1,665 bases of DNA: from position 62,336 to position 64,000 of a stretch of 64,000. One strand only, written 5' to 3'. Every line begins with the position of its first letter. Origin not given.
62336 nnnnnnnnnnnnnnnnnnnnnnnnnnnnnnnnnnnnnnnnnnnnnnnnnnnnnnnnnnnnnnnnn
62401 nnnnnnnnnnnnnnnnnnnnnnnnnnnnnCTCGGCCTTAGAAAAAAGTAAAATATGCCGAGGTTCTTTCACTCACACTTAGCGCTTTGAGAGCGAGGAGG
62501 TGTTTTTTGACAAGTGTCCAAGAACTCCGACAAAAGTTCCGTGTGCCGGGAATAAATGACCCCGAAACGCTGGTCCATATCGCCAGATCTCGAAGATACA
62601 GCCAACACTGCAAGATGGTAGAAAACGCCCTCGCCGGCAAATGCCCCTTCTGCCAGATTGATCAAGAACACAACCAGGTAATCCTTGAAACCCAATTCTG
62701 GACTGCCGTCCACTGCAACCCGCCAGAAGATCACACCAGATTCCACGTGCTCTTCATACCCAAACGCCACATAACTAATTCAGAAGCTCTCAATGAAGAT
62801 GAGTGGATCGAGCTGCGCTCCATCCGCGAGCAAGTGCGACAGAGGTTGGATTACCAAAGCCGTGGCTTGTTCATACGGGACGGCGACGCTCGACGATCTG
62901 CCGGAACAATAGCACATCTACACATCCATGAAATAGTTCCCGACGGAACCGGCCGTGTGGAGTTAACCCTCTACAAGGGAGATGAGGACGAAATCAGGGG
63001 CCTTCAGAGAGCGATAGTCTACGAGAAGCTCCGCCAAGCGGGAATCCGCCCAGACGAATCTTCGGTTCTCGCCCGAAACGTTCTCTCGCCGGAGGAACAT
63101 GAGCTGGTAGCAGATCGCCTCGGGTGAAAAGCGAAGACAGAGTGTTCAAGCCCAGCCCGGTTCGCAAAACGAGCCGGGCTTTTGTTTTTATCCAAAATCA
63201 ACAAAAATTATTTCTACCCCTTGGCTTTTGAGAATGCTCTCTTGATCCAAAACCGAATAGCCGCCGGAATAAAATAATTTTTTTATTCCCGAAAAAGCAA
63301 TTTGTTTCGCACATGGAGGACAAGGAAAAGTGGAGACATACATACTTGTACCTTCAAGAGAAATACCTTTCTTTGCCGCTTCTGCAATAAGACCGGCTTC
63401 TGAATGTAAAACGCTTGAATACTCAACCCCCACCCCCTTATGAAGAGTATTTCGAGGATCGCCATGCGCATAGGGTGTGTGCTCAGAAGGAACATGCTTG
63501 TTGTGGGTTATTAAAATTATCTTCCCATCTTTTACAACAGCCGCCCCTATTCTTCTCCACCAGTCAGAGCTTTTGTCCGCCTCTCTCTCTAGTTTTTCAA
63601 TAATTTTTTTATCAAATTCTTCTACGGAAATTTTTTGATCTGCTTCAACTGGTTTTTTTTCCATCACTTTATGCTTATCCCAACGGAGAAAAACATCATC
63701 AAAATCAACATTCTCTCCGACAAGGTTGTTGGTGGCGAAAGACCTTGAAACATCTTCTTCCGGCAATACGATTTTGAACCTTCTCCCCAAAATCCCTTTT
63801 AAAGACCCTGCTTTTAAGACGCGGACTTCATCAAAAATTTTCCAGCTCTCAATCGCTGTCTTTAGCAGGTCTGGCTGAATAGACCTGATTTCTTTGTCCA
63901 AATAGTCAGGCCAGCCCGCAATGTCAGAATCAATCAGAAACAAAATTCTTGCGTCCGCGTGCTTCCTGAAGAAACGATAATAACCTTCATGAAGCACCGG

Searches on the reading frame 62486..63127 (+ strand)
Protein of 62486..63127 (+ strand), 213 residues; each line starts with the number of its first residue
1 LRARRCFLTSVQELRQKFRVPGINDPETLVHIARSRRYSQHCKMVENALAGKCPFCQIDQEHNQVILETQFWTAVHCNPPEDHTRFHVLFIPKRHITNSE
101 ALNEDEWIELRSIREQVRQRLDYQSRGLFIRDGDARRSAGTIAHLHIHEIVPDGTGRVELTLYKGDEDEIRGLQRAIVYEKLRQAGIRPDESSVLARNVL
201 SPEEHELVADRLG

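Call 45: search_protein_families(library=pfam, proteins=[window:62486-63127:+], max_evalue=0.001)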
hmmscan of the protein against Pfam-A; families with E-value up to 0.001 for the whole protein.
window:62486-63127:+ (213 aa): 3 families
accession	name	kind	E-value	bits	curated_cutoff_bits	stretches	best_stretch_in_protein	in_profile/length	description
PF11969.13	DcpS_C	-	4e-08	34.1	24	1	52-155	1-105/114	Scavenger mRNA decapping enzyme C-term binding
PF01230.28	HIT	-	2.6e-07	31.6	21.5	1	62-151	5-94/98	HIT domain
PF04677.20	CwfJ_C_1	-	0.00082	19.7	21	0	48-127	9-88/122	Protein similar to CwfJ C-terminus 1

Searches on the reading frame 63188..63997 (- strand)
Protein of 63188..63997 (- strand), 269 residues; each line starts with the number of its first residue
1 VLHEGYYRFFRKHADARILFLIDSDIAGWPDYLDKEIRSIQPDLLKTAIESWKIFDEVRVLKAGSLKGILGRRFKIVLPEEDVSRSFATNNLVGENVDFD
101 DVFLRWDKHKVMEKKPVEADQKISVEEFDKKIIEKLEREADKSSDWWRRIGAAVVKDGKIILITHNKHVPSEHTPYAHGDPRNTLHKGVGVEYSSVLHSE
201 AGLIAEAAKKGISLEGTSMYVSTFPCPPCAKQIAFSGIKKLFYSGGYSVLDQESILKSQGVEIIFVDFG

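Call 45: search_protein_families(library=pfam, proteins=[window:63188-63997:-], max_evalue=0.001)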
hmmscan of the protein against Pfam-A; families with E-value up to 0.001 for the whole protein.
window:63188-63997:- (269 aa): 2 families
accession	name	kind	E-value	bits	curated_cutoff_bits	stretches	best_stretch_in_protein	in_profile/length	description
PF00383.29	dCMP_cyt_deam_1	-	4e-14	52.8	25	1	128-243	3-100/102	Cytidine and deoxycytidylate deaminase zinc-binding region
PF14437.12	MafB19-deam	-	1.6e-11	44.7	27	1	129-247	7-103/142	MafB19-like deaminase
